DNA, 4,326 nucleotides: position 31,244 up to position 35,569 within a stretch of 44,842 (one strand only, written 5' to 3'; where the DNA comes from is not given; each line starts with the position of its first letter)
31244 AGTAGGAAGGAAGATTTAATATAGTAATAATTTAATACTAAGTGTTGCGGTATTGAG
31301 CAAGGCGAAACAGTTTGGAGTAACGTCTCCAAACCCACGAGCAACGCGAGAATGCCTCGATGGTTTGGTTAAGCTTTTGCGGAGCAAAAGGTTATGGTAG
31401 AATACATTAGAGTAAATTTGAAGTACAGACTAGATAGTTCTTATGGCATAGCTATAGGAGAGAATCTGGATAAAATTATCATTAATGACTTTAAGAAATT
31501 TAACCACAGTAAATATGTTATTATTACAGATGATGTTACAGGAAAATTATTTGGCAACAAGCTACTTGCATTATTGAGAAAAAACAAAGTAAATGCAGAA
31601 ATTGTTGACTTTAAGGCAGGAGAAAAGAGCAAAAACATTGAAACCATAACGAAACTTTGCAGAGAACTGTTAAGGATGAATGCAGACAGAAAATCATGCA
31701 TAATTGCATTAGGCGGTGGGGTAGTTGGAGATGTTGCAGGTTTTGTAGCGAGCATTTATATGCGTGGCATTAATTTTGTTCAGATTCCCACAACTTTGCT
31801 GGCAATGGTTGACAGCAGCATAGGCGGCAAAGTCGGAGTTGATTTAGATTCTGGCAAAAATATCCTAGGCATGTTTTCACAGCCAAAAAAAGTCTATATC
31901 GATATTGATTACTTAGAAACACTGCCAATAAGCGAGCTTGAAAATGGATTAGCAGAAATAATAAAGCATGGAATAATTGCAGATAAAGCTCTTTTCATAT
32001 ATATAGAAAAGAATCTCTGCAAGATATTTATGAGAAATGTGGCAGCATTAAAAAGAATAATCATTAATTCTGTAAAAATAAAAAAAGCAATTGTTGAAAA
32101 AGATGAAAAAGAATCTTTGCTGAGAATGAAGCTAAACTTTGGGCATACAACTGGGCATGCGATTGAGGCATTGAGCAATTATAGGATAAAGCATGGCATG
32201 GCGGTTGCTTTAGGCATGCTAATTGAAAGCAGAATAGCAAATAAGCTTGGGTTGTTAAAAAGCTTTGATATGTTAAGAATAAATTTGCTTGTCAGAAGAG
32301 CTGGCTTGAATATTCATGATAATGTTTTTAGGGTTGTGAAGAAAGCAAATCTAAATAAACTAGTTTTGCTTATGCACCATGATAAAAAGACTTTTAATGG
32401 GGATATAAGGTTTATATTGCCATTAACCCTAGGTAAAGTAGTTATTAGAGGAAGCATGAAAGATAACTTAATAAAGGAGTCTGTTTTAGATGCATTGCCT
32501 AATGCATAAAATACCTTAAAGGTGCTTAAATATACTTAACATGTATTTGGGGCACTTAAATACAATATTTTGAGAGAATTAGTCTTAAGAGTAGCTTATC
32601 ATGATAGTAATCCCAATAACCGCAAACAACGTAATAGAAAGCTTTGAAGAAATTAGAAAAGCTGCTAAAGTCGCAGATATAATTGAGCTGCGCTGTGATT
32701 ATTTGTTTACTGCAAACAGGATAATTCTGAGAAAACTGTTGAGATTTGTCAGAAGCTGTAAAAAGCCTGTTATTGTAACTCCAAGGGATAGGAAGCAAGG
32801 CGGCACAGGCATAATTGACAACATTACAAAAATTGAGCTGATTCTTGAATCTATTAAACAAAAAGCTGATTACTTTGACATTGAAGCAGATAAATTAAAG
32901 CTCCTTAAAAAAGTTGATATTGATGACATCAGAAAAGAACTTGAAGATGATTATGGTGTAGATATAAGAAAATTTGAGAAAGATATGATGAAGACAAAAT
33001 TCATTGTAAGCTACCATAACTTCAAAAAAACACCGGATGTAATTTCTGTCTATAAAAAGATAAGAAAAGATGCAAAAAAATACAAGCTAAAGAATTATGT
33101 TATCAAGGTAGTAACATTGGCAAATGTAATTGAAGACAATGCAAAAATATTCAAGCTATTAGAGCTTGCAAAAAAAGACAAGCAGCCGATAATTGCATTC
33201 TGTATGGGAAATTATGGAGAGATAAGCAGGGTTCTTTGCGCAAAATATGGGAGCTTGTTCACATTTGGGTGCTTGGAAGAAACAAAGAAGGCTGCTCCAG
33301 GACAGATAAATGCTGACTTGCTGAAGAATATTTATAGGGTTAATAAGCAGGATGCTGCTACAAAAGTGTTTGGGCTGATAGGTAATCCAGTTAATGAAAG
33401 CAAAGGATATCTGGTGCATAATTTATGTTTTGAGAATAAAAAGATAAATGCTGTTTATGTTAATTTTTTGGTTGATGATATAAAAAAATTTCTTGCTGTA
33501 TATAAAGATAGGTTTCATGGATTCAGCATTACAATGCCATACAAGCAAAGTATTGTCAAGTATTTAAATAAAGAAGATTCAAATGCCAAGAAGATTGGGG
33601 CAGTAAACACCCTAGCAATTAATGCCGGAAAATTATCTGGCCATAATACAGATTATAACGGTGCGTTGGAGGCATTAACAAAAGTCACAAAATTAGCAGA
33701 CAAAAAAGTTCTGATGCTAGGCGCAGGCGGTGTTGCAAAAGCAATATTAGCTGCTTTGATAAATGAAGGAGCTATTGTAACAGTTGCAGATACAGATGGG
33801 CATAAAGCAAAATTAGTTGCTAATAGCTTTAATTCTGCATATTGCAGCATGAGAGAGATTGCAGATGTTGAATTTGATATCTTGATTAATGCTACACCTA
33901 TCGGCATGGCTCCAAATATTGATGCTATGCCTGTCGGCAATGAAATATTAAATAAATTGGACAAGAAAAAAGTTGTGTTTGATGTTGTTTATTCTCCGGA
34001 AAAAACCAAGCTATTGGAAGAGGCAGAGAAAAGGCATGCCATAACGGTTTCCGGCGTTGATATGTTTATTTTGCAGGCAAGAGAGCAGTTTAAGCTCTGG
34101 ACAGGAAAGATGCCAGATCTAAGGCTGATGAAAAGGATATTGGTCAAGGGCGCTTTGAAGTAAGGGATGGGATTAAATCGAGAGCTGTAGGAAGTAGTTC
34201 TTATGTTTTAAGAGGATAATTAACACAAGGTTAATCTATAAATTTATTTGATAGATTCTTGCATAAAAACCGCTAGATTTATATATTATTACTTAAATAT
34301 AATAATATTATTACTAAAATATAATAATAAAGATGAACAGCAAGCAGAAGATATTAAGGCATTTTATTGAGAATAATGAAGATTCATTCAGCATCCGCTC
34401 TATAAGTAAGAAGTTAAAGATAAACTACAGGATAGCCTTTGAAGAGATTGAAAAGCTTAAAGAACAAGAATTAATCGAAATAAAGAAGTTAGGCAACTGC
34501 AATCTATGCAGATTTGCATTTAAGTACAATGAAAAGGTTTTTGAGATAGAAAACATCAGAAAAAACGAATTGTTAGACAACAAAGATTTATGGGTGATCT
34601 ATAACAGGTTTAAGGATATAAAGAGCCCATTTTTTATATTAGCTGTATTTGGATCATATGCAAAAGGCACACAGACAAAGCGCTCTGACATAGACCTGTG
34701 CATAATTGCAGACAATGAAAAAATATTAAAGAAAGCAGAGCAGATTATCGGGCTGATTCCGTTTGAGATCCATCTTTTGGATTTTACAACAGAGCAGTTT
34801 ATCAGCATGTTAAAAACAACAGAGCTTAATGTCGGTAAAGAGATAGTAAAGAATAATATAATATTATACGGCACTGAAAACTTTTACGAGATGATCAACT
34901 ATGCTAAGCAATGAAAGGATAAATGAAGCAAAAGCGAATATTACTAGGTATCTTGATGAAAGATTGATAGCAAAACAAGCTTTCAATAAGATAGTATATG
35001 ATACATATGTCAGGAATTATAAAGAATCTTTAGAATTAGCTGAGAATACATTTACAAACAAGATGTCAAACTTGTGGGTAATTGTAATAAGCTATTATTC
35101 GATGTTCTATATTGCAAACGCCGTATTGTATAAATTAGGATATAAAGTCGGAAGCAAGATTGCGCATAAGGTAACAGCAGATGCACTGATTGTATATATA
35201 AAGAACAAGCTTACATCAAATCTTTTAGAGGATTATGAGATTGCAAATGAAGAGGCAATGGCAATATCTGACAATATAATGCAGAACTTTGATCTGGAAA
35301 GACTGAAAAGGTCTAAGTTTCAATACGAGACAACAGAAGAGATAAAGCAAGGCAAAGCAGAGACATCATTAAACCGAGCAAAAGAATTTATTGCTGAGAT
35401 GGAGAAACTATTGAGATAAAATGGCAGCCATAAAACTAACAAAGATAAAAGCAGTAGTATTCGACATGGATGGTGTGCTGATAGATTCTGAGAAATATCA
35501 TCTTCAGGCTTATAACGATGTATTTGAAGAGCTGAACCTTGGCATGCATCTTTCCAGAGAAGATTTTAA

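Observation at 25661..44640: Complete bacterial-style chorismate pathway packed on one strand of an archaeal chromosome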

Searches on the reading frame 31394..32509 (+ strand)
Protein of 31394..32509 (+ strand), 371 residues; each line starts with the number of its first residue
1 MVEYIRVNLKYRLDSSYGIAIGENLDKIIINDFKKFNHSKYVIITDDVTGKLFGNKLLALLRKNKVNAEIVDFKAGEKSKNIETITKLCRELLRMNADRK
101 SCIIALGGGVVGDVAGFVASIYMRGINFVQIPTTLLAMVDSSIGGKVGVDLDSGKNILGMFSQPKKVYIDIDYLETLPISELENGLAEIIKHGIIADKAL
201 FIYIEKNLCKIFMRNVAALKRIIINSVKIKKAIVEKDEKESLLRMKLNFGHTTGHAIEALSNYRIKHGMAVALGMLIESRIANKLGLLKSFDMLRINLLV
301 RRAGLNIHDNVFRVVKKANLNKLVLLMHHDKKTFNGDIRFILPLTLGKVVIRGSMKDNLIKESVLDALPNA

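Call 3: search_protein_families(library=pfam, proteins=[window:31394-32509:+])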
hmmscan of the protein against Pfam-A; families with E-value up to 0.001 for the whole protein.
window:31394-32509:+ (371 aa): 4 families
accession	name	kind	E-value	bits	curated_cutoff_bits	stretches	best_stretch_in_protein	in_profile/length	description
PF01761.26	DHQ_synthase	-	5.6e-47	158.6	24.2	1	72-183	3-114/115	3-dehydroquinate synthase N-terminal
PF24621.2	DHQS_C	-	1.1e-40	139.3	27.6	1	185-333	1-144/144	3-dehydroquinate synthase C-terminal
PF13685.12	Fe-ADH_2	-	8.4e-08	32.8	28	1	35-135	16-108/149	Iron-containing alcohol dehydrogenase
PF00465.25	Fe-ADH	-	1e-06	28.9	31.3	1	29-134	14-130/168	Iron-containing alcohol dehydrogenase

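Call 18: search_protein_families(library=ncbifam, proteins=[window:31394-32509:+], max_evalue=0.00001)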
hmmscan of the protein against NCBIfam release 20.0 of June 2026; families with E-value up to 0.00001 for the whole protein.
window:31394-32509:+ (371 aa): 7 families
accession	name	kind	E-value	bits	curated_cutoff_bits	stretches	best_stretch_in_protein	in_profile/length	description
TIGR01357.1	aroB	equivalog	1.8e-108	362.8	305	1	18-361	2-340/344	3-dehydroquinate synthase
TIGR04425.1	P_lya_rel_AroB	hypoth_equivalog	1.4e-75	254.5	400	1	29-363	16-340/348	AroB-related putative sugar phosphate phospholyase (cyclizing)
NF004852.0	PRK06203.1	equivalog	9.3e-57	192.7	333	1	65-364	86-388/407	3-dehydroquinate synthase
NF010627.0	PRK14021.1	equivalog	2.4e-51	174.8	565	1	52-350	222-523/542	bifunctional shikimate kinase/3-dehydroquinate synthase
NF010556.0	PRK13951.1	equivalog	9.7e-49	166.5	560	1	17-337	165-464/492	bifunctional shikimate kinase AroK/3-dehydroquinate synthase AroB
NF002022.0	PRK00843.1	equivalog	7.5e-09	35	413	1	19-192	14-175/350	NAD(P)-dependent glycerol-1-phosphate dehydrogenase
NF006941.0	PRK09423.1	subfamily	2.7e-06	26.5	336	1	28-133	20-116/367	glycerol dehydrogenase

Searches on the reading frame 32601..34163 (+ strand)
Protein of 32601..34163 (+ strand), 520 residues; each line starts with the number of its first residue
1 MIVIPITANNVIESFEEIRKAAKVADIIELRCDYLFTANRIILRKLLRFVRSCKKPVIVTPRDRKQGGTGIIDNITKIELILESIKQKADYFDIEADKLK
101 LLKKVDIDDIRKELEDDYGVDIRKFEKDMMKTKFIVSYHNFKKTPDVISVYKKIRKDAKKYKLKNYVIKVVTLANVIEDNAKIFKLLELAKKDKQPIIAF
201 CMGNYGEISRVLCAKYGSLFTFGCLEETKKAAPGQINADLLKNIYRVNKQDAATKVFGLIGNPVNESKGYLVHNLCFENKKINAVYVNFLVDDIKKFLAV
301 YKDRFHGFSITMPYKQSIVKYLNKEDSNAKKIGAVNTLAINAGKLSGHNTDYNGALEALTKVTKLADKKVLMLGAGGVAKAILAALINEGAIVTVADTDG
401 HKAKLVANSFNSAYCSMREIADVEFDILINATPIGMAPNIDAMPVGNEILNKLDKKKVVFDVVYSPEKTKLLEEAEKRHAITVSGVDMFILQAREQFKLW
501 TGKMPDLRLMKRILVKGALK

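Call 3: search_protein_families(library=pfam, proteins=[window:32601-34163:+])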
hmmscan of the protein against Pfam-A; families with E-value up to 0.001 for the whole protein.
window:32601-34163:+ (520 aa): 5 families
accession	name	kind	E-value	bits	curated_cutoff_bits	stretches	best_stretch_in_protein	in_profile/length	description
PF01487.21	DHquinase_I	-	6.7e-44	151.1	22.2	1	4-245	2-230/230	Type I 3-dehydroquinase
PF08501.16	Shikimate_dh_N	-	6.1e-21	74.9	27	1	259-338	1-83/83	Shikimate dehydrogenase substrate binding domain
PF18317.6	SDH_C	-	2.4e-09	37.2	25.8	1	485-514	1-30/31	Shikimate 5'-dehydrogenase C-terminal domain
PF01488.26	Shikimate_DH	-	5.1e-08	33.5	24.3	1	358-433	3-84/138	Shikimate / quinate 5-dehydrogenase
PF03807.23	F420_oxidored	-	0.00062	20.7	21.6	0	370-441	2-76/94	NADP oxidoreductase coenzyme F420-dependent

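Call 18: search_protein_families(library=ncbifam, proteins=[window:32601-34163:+], max_evalue=0.00001)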
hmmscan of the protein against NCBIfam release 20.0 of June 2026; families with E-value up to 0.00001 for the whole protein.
window:32601-34163:+ (520 aa): 20 families
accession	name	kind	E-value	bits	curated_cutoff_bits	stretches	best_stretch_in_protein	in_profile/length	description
TIGR00507.1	aroE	equivalog_domain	1e-68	231.4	200.2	1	255-514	1-265/270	shikimate dehydrogenase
NF001319.0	PRK00258.3-3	equivalog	1.9e-67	227.2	252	1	251-513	3-269/279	shikimate dehydrogenase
NF001322.0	PRK00258.3-6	equivalog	1.5e-60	204.8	285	1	254-515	5-264/272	shikimate dehydrogenase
NF006802.0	PRK09310.1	equivalog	1e-56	192.8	598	1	5-503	5-456/477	bifunctional 3-dehydroquinate dehydratase/shikimate dehydrogenase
NF001314.0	PRK00258.2-2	equivalog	4.8e-50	170.2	248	1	252-512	5-282/290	shikimate dehydrogenase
NF009201.0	PRK12549.1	subfamily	1.8e-45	155.3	235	1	254-513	7-279/286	shikimate dehydrogenase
NF009202.0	PRK12550.1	equivalog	3e-45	154.6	306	1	258-511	14-264/272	shikimate 5-dehydrogenase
NF001312.0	PRK00258.1-4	equivalog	6.7e-45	153.6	295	1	250-509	5-272/285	shikimate dehydrogenase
NF001316.0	PRK00258.2-5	equivalog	1.9e-44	152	247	1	255-504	2-247/263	shikimate dehydrogenase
NF001315.0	PRK00258.2-4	equivalog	2.3e-44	151.7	413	1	251-510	4-276/284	shikimate dehydrogenase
NF009200.0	PRK12548.1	subfamily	2.9e-44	151.6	432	1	251-505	6-279/289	shikimate dehydrogenase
NF001311.0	PRK00258.1-3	equivalog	2.7e-42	144.9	235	1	258-511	9-266/279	shikimate dehydrogenase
NF001310.0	PRK00258.1-2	equivalog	6.1e-42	143.7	221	1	255-508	3-266/279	shikimate dehydrogenase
TIGR01093.1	aroD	equivalog_domain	8.6e-41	140.5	139.3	1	1-245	1-229/229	type I 3-dehydroquinate dehydratase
NF001313.0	PRK00258.2-1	equivalog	2.8e-37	128.8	431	1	249-515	4-287/290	shikimate dehydrogenase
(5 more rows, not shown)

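Call 40: search_protein_representatives(protein=window:32601-34163:+)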
Query: 520 residues. Proteins with E-value up to 0.001 (for the whole library): 29830; up to 1e-10: 17046; up to 1e-30: 2559. The best 150 are listed.
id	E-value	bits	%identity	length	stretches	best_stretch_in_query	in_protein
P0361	0.0e+00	1019.1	90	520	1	1-520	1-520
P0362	2.6e-111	389.3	45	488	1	1-514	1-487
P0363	5.9e-102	358.5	45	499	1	1-515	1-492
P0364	3.4e-101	355.9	44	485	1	1-516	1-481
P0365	1.9e-99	350.2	42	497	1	1-513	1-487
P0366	3.5e-97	342.7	42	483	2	125-517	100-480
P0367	1.7e-96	340.4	42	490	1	1-517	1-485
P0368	1.6e-95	337.3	41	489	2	123-513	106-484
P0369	1.9e-91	323.8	46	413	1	95-513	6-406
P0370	5.0e-91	322.4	43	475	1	1-501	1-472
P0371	1.2e-89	317.9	39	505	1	1-502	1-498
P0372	9.8e-89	314.9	40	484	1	1-515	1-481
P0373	5.9e-87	309.0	39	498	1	2-517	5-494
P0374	6.0e-87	309.0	43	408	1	117-515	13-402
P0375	6.5e-87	308.8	44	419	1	1-445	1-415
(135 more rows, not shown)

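Call 41: list_cluster_members(proteins=[P0362, P0363, P0364, P0365, P0366, P0367, P0368, P0370, P0371, P0372])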
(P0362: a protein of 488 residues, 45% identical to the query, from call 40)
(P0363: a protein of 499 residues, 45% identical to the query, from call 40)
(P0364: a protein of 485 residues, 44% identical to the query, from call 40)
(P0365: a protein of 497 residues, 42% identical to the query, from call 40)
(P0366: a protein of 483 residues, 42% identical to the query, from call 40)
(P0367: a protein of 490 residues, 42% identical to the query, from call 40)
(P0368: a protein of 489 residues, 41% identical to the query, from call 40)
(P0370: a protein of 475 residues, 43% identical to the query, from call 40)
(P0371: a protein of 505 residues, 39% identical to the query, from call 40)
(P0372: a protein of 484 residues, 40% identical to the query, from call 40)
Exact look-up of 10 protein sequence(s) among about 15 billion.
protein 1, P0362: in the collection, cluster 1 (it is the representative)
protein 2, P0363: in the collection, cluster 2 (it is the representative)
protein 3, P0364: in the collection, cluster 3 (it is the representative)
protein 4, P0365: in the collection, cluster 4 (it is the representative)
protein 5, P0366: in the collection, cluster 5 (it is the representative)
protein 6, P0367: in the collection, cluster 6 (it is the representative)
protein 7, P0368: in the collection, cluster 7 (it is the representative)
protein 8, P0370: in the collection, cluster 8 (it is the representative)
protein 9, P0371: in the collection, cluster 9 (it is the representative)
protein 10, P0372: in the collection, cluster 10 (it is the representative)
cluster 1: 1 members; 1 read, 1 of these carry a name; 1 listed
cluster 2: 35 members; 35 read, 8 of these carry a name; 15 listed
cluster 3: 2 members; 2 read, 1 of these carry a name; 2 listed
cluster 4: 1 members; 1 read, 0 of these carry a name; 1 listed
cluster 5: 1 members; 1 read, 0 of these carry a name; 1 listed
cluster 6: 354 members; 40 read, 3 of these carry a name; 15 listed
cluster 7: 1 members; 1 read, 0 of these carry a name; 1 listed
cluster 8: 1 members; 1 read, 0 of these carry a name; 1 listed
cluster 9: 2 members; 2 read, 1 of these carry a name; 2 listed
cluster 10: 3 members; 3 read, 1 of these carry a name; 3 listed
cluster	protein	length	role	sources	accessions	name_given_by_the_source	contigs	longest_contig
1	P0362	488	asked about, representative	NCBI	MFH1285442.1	MAG: shikimate dehydrogenase [Candidatus Micrarchaeota archaeon]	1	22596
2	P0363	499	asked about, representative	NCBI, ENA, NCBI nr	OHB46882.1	MAG: hypothetical protein A2099_02475 [Planctomycetes bacterium GWF2_39_10]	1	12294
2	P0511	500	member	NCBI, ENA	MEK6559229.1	MAG: shikimate dehydrogenase [Planctomycetota bacterium]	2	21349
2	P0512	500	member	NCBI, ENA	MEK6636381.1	MAG: shikimate dehydrogenase [Planctomycetota bacterium]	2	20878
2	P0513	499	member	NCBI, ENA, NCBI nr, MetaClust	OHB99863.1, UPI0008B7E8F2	MAG: hypothetical protein A3G70_07950 [Planctomycetes bacterium RIFCSPLOWO2_12_FULL_39_13] | status=active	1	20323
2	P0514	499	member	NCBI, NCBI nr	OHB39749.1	MAG: hypothetical protein A2Y09_08040 [Planctomycetes bacterium GWA2_39_15]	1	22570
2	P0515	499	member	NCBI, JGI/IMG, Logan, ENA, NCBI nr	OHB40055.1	MAG: hypothetical protein A2Y11_02940 [Planctomycetes bacterium GWC2_39_26]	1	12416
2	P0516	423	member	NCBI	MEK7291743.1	MAG: type I 3-dehydroquinate dehydratase, partial [Planctomycetota bacterium]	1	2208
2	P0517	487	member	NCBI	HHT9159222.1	MAG TPA: shikimate dehydrogenase, partial [Candidatus Brocadiaceae bacterium]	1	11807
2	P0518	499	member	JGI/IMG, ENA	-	-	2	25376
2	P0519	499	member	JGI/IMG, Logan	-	-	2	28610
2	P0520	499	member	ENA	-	-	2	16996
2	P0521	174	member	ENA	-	-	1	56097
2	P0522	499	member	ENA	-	-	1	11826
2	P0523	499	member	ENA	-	-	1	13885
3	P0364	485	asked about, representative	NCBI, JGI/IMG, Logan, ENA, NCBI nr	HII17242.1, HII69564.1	TPA: shikimate dehydrogenase [Candidatus Woesearchaeota archaeon] | shikimate dehydrogenase [Candidatus Woesearchaeota archaeon]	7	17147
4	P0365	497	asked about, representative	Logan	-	-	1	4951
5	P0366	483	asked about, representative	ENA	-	-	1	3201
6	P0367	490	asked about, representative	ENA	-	-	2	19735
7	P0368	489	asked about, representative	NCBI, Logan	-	-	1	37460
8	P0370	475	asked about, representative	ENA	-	-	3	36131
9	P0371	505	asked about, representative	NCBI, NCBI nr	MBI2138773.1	shikimate dehydrogenase [Candidatus Woesearchaeota archaeon]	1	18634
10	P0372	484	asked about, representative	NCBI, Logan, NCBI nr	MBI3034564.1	shikimate dehydrogenase [Candidatus Woesearchaeota archaeon]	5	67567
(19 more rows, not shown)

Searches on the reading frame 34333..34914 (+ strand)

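Call 3: search_protein_families(library=pfam, proteins=[window:34333-34914:+])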
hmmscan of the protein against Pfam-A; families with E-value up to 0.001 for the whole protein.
window:34333-34914:+ (193 aa): 4 families
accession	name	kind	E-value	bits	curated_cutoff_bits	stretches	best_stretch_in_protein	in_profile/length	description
PF18765.7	Polbeta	-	4e-10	40.2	26.9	1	103-181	16-90/93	Polymerase beta, Nucleotidyltransferase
PF01909.29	NTP_transf_2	-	4.8e-10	40.1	21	1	103-140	17-59/93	Nucleotidyltransferase domain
PF22600.2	MTPAP-like_central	-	2e-05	25.1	27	1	96-137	40-76/139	Poly(A) RNA polymerase, mitochondrial-like, central palm domain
PF21715.3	CggR_N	-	0.00056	20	30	0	20-54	19-53/71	CggR N-terminal DNA binding domain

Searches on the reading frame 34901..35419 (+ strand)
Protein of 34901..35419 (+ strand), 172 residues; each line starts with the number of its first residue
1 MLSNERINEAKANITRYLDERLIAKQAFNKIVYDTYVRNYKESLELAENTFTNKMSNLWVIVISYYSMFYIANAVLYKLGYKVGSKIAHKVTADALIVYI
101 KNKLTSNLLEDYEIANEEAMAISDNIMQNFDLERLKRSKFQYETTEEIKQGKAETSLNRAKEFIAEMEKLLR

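Call 3: search_protein_families(library=pfam, proteins=[window:34901-35419:+])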
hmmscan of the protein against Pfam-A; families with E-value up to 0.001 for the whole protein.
window:34901-35419:+ (172 aa): 1 family
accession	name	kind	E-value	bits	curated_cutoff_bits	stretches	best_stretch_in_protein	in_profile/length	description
PF05168.19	HEPN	-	1.5e-06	28.8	22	1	41-169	9-116/117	HEPN domain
